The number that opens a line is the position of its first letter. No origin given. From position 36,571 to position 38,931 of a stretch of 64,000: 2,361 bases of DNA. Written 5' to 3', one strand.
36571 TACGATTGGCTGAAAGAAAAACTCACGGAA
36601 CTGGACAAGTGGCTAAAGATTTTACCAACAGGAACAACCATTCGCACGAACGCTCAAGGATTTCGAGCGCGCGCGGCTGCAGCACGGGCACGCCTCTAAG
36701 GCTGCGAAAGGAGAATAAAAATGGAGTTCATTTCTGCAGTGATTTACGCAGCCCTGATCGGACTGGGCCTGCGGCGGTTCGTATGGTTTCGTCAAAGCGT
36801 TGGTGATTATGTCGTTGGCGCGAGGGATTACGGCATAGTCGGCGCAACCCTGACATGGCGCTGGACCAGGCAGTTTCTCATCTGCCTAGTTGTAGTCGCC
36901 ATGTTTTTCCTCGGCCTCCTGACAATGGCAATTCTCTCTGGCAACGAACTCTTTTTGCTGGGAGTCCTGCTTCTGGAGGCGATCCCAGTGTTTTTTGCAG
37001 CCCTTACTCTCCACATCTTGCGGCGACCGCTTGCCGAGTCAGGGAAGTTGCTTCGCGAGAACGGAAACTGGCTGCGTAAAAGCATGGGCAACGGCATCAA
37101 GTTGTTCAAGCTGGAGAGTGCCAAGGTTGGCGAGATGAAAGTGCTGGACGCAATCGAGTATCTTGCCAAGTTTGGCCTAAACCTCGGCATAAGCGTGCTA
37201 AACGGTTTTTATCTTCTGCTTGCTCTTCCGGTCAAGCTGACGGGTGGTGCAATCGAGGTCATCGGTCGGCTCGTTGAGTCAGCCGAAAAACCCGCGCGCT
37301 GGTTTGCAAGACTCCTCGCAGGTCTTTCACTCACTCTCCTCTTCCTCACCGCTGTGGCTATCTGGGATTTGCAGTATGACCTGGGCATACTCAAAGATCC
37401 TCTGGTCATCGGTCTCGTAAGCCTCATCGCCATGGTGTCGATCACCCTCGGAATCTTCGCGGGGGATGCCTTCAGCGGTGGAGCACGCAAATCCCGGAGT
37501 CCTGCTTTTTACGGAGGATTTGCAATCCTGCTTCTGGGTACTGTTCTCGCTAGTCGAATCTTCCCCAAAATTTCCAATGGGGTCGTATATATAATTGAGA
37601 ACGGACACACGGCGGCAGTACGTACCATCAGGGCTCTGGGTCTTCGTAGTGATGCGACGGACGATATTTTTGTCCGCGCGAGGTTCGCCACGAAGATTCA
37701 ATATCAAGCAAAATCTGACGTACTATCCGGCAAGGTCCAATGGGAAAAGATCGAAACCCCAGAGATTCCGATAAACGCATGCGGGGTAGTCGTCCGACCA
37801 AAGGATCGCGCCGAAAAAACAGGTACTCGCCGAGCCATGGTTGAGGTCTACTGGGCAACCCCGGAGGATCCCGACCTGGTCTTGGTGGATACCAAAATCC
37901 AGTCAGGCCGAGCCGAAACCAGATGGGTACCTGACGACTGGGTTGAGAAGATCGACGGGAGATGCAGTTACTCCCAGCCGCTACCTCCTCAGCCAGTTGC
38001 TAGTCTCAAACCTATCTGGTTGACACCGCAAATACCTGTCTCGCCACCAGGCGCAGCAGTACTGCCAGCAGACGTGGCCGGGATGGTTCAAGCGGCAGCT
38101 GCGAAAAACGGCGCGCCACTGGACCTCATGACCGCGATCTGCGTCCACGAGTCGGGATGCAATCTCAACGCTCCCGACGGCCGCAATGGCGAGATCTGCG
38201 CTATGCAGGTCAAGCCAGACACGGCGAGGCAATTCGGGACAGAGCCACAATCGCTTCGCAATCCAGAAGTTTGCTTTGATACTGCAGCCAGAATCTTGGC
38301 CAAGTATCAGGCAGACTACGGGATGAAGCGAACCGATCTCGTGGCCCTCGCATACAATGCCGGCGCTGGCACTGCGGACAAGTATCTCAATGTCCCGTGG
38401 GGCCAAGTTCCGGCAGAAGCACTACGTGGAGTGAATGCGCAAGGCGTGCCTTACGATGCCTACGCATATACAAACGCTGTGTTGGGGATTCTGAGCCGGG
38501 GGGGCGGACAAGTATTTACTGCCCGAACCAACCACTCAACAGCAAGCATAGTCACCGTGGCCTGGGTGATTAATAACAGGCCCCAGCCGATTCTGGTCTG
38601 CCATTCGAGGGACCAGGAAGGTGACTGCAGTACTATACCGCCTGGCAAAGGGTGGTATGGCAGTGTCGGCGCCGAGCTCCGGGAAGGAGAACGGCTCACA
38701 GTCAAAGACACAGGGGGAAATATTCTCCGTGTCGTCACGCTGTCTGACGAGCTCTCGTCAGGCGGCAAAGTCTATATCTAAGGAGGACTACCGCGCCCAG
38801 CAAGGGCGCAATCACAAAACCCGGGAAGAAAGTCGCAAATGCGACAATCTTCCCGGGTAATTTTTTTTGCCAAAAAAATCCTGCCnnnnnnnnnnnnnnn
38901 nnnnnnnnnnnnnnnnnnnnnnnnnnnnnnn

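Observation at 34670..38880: tRNA-Leu-flanked plus-strand island with SD-led genes, higher GC and a membrane-embedded lytic transglycosylase next to the pilin array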

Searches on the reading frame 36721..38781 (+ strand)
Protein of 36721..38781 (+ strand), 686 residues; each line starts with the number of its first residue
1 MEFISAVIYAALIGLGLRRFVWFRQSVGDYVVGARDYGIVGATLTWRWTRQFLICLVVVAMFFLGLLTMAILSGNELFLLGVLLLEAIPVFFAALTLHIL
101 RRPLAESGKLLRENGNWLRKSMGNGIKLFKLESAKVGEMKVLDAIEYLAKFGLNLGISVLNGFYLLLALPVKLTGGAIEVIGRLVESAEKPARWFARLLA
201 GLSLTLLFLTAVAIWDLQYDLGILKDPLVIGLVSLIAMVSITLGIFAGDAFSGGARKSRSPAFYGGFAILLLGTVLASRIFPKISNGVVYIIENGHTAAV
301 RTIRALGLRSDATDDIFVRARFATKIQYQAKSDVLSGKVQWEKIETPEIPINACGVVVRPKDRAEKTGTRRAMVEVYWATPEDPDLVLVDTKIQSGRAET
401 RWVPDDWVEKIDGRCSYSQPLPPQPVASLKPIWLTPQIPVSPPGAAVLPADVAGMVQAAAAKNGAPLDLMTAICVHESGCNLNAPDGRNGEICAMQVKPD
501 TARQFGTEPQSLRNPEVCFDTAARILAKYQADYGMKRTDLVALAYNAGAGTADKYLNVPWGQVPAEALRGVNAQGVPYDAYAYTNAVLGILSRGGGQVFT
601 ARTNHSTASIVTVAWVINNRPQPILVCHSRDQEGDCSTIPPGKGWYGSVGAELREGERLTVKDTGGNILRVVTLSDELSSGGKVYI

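Call 5: search_protein_families(library=pfam, proteins=[window:36721-38781:+], max_evalue=0.1)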
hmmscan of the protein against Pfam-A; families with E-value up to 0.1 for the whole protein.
window:36721-38781:+ (686 aa): 1 family
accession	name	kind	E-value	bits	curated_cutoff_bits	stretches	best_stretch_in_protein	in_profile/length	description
PF01464.25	SLT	-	1.3e-12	47.8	21.3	1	455-556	2-105/117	Transglycosylase SLT domain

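Call 9: find_encoding_contigs(protein=window:36721-38781:+, flank=10000, max_places=6)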
Protein window:36721-38781:+ (686 aa): 12 contigs read that carry it; 6 places shown.
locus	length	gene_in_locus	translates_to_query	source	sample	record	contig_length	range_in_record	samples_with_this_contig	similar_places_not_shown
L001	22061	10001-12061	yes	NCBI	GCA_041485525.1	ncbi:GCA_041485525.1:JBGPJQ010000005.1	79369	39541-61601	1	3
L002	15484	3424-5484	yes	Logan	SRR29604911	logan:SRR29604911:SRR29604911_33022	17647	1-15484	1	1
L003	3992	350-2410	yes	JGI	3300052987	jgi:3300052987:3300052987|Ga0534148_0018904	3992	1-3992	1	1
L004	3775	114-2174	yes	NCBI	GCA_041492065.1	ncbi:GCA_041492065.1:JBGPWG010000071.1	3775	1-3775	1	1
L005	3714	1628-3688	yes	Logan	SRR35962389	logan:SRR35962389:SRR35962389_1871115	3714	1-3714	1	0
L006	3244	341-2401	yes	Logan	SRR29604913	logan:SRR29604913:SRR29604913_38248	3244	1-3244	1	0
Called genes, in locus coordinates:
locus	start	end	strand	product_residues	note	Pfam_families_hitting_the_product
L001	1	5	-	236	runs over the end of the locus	PF01746:tRNA_m1G_MT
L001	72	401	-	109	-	PF13083:KH_KhpA-B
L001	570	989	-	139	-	PF00886:Ribosomal_S16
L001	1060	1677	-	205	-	PF09335:VTT_dom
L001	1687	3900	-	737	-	PF02463:SMC_N, PF13175:AAA_15, PF13476:AAA_23, PF13304:AAA_21 (faint)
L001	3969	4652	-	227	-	PF22935:RM44_endonuclase, PF14622:Ribonucleas_3_3, PF00636:Ribonuclease_3, PF22892:DSRM_MRPL44, PF00035:dsrm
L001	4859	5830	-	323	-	-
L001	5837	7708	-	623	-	PF06480:FtsH_ext (weak), PF00004:AAA, PF07728:AAA_5, PF17862:AAA_lid_3, PF01434:Peptidase_M41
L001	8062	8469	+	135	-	-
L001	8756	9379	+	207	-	PF00313:CSD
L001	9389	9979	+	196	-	-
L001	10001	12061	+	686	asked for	PF01464:SLT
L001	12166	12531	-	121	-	PF18895:T4SS_pilin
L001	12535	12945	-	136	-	PF18895:T4SS_pilin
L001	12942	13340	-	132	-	PF18895:T4SS_pilin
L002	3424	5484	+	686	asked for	PF01464:SLT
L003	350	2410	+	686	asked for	PF01464:SLT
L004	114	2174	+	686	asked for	PF01464:SLT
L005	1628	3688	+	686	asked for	PF01464:SLT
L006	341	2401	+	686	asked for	PF01464:SLT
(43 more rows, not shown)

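Call 10: find_homologous_proteins(query=window:36721-38778:+)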
Query window:36721-38778:+ (686 aa): 1 proteins with E <= 0.001 among 8000 candidates.
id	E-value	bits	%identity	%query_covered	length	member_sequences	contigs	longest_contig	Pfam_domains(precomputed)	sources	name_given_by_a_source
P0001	0.0e+0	1547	100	100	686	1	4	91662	PF01464.26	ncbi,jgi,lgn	jgi:hypothetical protein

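Call 14: search_solved_structures(query=window:36721-38778:+, max_evalue=1, show_alignments=3)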
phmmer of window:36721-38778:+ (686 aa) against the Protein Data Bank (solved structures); distinct sequences matched with E-value up to 1: 4.
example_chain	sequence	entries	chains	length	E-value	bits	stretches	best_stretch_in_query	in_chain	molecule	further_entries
6yt5_G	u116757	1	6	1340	0.057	14.8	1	448-551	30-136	Peptidoglycan transglycosylase gp16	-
7eyb_I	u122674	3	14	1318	0.057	14.8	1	448-551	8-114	Peptidoglycan transglycosylase gp16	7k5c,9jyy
3a1y_G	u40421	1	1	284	0.39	12.1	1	84-166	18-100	Acidic ribosomal protein P0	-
9m26_A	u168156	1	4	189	0.97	10.8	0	371-467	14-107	Cytoplasmic chaperone TorD family protein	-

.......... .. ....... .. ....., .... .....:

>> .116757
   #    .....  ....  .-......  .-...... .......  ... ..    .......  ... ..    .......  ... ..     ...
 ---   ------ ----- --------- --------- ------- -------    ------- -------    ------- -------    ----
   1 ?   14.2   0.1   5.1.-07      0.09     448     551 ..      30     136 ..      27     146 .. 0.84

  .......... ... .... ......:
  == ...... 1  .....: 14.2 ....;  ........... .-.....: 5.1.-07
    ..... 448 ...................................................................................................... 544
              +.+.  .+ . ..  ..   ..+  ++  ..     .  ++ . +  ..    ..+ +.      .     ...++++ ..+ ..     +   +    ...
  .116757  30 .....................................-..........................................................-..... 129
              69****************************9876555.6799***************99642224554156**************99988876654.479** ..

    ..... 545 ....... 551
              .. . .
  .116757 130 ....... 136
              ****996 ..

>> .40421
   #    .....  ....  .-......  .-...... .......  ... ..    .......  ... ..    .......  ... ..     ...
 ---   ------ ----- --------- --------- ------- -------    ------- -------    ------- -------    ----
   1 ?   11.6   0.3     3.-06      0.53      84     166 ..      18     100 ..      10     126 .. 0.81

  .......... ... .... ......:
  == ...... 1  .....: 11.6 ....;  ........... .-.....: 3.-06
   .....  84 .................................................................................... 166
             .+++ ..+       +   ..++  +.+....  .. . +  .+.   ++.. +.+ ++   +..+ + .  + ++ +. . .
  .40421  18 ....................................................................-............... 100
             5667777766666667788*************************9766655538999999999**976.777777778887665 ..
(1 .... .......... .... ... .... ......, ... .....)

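Call 15: search_protein_families(library=phrogs, proteins=[window:36721-38781:+], max_evalue=0.1)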
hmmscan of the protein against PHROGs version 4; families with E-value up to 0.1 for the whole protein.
window:36721-38781:+ (686 aa): 8 families
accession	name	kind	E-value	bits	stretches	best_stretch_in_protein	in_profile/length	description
phrog_21143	-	tail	6.3e-09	35.8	1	455-552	7-101/576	lytic tail fiber protein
phrog_342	-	head and packaging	1e-08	34.7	1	450-557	13-119/1235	internal virion protein with endolysin domain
phrog_21776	-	other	3e-07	31.4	1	455-551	97-212/238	transglycosylase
phrog_2013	-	tail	1.6e-05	24.8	1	448-560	464-571/657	lytic tail protein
phrog_28504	-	tail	0.0019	18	1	446-553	227-331/597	lytic tail fiber protein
phrog_14342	-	tail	0.0041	17.8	1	448-555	137-240/272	lytic tail fiber protein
phrog_12507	-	other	0.012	16.5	1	452-572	10-127/260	transglycosylase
phrog_32437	-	unknown function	0.081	13.8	0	455-557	75-178/205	-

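Call 16: search_protein_families(library=ncbifam, proteins=[window:36721-38781:+], max_evalue=0.1)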
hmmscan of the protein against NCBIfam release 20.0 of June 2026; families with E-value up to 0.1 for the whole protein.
window:36721-38781:+ (686 aa): 0 families

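Call 25: search_protein_families(library=pfam, alignment_id=A1, max_evalue=0.01)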
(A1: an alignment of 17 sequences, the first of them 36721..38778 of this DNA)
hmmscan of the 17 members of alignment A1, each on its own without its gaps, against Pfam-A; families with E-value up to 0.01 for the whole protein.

A. member 1, window:36721-38778:+ (686 aa): 1 family
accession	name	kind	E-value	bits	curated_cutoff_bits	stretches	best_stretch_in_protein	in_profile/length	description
PF01464.25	SLT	-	1.3e-12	47.8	21.3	1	455-556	2-105/117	Transglycosylase SLT domain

B. families by the number of members that match (of 17 scanned): 2 families
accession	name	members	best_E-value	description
PF01464.25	SLT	4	1.6e-21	Transglycosylase SLT domain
PF07828.18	PA-IL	2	5.7e-08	PA-IL-like protein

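Call 30: find_related_loci(query=A3, collection=genome_contigs, flank=10000)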
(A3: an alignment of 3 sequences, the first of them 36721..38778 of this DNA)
Query A3 (686 aa) in genome_contigs; peptide patterns used: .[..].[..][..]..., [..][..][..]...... (x = any residue, [..] = any of these).
41 stretches matched a pattern; 1 encode a relative of the query (tblastn E <= 1e-3); 1 distinct loci.
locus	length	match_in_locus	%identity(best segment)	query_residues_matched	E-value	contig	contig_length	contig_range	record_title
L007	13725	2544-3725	30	3-423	7e-47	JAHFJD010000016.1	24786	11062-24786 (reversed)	MAG: Candidatus Doudnabacteria bacterium isolate nzgw378 NODE_1312_length_24787_cov_3.692086, whole genome shotgun seque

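Call 33: search_protein_families(library=pfam, proteins=[L007:372-1787:+, L007:1815-2513:+, L007:2529-4094:+, L007:4662-5090:-, L007:5087-5485:-, L007:5482-5856:-, L007:6024-6392:-, L007:6494-7405:-, L007:7318-8322:-, L007:9378-10676:-], max_evalue=0.01)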
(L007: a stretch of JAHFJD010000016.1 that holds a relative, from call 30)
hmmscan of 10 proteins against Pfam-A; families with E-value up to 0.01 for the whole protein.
L007:372-1787:+ (471 aa): 1 family
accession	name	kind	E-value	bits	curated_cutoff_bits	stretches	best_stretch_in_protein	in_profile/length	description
PF09619.16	YscW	-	0.0048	17.7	22.6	0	192-229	64-101/107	Type III secretion system lipoprotein chaperone (YscW)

L007:1815-2513:+ (232 aa): 0 families

L007:2529-4094:+ (521 aa): 0 families

L007:4662-5090:- (142 aa): 1 family
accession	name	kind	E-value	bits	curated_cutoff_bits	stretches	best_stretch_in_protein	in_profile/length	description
PF18895.5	T4SS_pilin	-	1.2e-07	32.1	26.6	1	71-129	10-67/71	Type IV secretion system pilin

L007:5087-5485:- (132 aa): 1 family
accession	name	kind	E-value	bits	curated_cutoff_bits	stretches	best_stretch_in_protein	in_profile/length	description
PF18895.5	T4SS_pilin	-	4.9e-09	36.6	26.6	1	53-120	2-68/71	Type IV secretion system pilin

L007:5482-5856:- (124 aa): 3 families
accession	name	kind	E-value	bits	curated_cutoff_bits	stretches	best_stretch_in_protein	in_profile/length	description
PF18895.5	T4SS_pilin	-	1.9e-10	41.1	26.6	1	42-112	2-71/71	Type IV secretion system pilin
PF02322.20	Cyt_bd_oxida_II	-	0.00046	20.1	35.6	1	44-112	144-211/302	Cytochrome bd terminal oxidase subunit II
PF05987.18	DUF898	-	0.00058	19.5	28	1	31-113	164-245/336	Bacterial protein of unknown function (DUF898)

L007:6024-6392:- (122 aa): 5 families
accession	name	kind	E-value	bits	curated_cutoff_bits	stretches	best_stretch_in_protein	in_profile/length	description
PF18895.5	T4SS_pilin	-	7.9e-15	55.1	26.6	1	47-115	4-71/71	Type IV secretion system pilin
PF04956.18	TrbC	-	7.9e-06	26.4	27.9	1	5-112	5-95/98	TrbC/VIRB2 pilin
PF24003.1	DUF7319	-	0.00016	21.7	27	1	12-120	80-173/205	Domain of unknown function (DUF7319)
PF20535.3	DUF6750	-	0.0049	17.2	27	1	8-118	21-120/128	Family of unknown function (DUF6750)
PF14110.11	DUF4282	-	0.0051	17.8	27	1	48-119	8-71/86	Domain of unknown function (DUF4282)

L007:6494-7405:- (303 aa): 2 families
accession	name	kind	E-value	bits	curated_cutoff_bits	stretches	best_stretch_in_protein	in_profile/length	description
PF18895.5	T4SS_pilin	-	6.4e-10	39.4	26.6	1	234-293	13-71/71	Type IV secretion system pilin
PF04956.18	TrbC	-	2.2e-05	25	27.9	1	226-291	37-96/98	TrbC/VIRB2 pilin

L007:7318-8322:- (334 aa): 1 family
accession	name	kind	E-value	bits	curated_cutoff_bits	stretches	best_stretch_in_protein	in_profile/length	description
PF18895.5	T4SS_pilin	-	3e-18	66.1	26.6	2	268-323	15-69/71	Type IV secretion system pilin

L007:9378-10676:- (432 aa): 2 families
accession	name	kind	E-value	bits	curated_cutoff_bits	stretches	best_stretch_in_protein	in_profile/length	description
PF01547.30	SBP_bac_1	-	6.2e-33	115.5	26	1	48-345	10-303/307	Bacterial extracellular solute-binding protein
PF13416.11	SBP_bac_8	-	6.5e-30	105.3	27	1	51-365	2-266/279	Bacterial extracellular solute-binding protein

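Call 37: find_homologous_proteins(query=A1, max_evalue=0.001)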
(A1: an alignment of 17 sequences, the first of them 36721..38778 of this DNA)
Query A1 (17 sequences) (686 aa, profile of the alignment): 1 proteins with E <= 0.001 among 8000 candidates.
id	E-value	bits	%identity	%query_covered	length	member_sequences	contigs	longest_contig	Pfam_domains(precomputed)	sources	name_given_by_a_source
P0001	1.1e-168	581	100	100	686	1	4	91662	PF01464.26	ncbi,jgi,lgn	jgi:hypothetical protein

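Call 38: find_related_loci(query=A3, collection=metagenome_contigs, flank=10000)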
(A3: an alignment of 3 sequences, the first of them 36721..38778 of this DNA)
Query A3 (686 aa) in metagenome_contigs; peptide patterns used: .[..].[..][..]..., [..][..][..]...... (x = any residue, [..] = any of these).
55 stretches matched a pattern, but none encodes a relative of the query by tblastn (E <= 1e-3).

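Call 51: predict_structure(alignment_id=A1)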
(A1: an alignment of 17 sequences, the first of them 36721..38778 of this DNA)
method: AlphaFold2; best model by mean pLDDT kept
length: 686 residues; sequences in the alignment: 17
mean_pLDDT: 58.2   pTM: 0.35
mean pLDDT of the five models: 58.2, 58.0, 55.5, 51.6, 49.0
residues with pLDDT >= 90: 2; 70-90: 216; 50-70: 247; < 50: 221
segments of 3 or more residues with pLDDT < 50: 251-258, 307-321, 333-338, 360-371, 410-414, 418-446, 485-492, 550-571, 574-587, 589-686
pLDDT, mean of each block of 10 residues (from residue 1): 75 86 82 80 77 78 81 76 75 66 72 83 74 57 75 81 78 80 75 67 67 65 57 60 56 48 60 65 56 55 47 35 58 48 65 58 33 63 56 59 60 43 29 24 42 78 79 63 50 60 80 82 84 64 60 43 42 45 47 33 26 22 32 33 27 33 32 32 28
secondary structure, 60 per line:
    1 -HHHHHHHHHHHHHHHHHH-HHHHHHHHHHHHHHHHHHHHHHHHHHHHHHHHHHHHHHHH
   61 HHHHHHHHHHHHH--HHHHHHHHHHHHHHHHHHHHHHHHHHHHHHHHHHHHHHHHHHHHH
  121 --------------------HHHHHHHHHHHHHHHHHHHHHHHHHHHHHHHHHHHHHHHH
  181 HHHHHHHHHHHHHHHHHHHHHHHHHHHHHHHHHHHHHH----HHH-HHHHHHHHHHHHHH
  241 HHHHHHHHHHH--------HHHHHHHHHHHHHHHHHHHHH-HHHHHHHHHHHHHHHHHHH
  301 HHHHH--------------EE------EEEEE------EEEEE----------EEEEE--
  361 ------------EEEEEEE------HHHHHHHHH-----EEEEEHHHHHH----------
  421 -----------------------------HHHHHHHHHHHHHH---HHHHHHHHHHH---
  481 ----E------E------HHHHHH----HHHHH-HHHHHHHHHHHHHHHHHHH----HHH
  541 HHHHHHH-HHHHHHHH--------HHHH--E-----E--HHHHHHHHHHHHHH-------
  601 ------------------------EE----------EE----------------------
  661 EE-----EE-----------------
elements in order (helices of 4 or more, strands of 3 or more residues): H2-19 H21-73 H76-120 H141-218 H227-251 H260-280 H282-305 E328-332 E339-343 E354-358 E373-379 H386-394 E400-404 H405-410 H450-463 H467-477 H499-504 H509-513 H515-533 H538-547 H549-556 H565-568 H580-593

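Call 54: fold_search(model_id=the predicted structure, library=pdb)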
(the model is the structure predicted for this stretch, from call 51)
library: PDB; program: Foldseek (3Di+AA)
matches with E <= 10: 130; with E <= 0.001: 0
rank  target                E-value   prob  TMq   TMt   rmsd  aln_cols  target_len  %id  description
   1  7k5c_B                5.8e-03  1.00  0.15  0.42  20.6       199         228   20  Structure of T7 DNA ejectosome periplasmic tunnel (released 2021-07-28)
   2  3bkh                  1.2e-02  1.00  0.15  0.34   8.4       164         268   18  Crystal structure of the bacteriophage phiKZ lytic transglycosylase, gp144 (released 2008-01-08)
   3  6fbt_A                1.4e-02  1.00  0.16  0.18   6.8       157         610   25  The X-ray Structure of Lytic Transglycosylase Slt from Pseudomonas aeruginosa in complex with the reaction product NAG (released 2018-04-18)
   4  5o1j_A                4.5e-02  1.00  0.15  0.17  10.6       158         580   18  Lytic transglycosylase in action (released 2018-03-14)
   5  4dq7_A                5.4e-02  1.00  0.14  0.49  10.1       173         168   14  Structural Investigation of Bacteriophage Phi6 Lysin (V207F mutant) (released 2013-01-02)
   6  5o2n_A                9.9e-02  1.00  0.15  0.18   7.0       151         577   22  Lytic transglycosylase in action (released 2018-03-14)
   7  4owd                  1.1e-01  1.00  0.14  0.21   5.8       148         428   15  Crystal structure of MltF from Pseudomonas aeruginosa complexed with cysteine (released 2015-03-18)
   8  5mpq                  1.3e-01  1.00  0.15  0.17   7.7       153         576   20  Bulgecin A: The key to a broad-spectrum inhibitor that targets lytic transglycosylases (released 2017-03-29)
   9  6fpn                  1.7e-01  1.00  0.13  0.16   2.7       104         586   21  Lytic transglycosylase in action (released 2018-03-14)
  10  4p0g_A                2.0e-01  1.00  0.15  0.22   5.7       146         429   16  Crystal structure of MltF from Pseudomonas aeruginosa complexed with bulgecin and muropeptide (released 2015-03-18)
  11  5c5b_D                2.2e-01  0.20  0.11  0.17  42.4       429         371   11  Crystal Structure of Human APPL BAR-PH Heterodimer (released 2016-06-22)
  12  5aa3_I                4.9e-01  0.97  0.14  0.22   9.6       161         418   14  Crystal structure of MltF from Pseudomonas aeruginosa in the presence of tetrasaccharide and tetrapeptide (released 2016-10-12)
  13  4oyv                  7.1e-01  0.93  0.14  0.22   5.8       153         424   14  Crystal structure of MltF from Pseudomonas aeruginosa complexed with leucine (released 2015-03-18)
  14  4ckg_B                7.4e-01  0.06  0.06  0.11  27.0       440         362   11  Helical reconstruction of ACAP1(BAR-PH domain) decorated membrane tubules by cryo-electron microscopy (released 2014-10-15)
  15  5aa2_C                8.9e-01  0.91  0.15  0.23  10.3       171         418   15  Crystal structure of MltF from Pseudomonas aeruginosa in complex with NAM-pentapeptide. (released 2016-10-12)
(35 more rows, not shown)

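Call 57: search_solved_structures(query=A1, max_evalue=10, show_alignments=0)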
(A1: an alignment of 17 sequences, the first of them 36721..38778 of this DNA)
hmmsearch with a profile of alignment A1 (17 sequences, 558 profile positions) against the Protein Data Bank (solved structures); distinct sequences matched with E-value up to 10: 5.
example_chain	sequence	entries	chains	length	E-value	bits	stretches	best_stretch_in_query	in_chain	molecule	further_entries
9lbv_A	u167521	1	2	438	0.16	14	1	434-515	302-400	Histidinol dehydrogenase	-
8xsq_A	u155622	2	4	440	0.16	14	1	434-515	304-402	Histidinol dehydrogenase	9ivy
8d3y_A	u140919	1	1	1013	0.98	11.4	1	52-114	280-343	Sodium/potassium-transporting ATPase subunit alpha-3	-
2zxe_A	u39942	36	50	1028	4.5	9.2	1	52-112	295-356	Na, K-ATPase alpha subunit | Sodium/potassium-transporting ATPase subunit alpha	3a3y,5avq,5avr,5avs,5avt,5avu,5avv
8d3u_A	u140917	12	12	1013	5.9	8.9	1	52-112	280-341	Sodium/potassium-transporting ATPase subunit alpha-3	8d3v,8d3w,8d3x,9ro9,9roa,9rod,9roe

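Call 88: search_dna_similar(query=window:36721-38778:+, collection=phages, mode=protein, max_evalue=0.001, max_rows=10)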
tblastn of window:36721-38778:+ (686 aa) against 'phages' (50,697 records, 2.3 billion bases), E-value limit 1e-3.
No match.
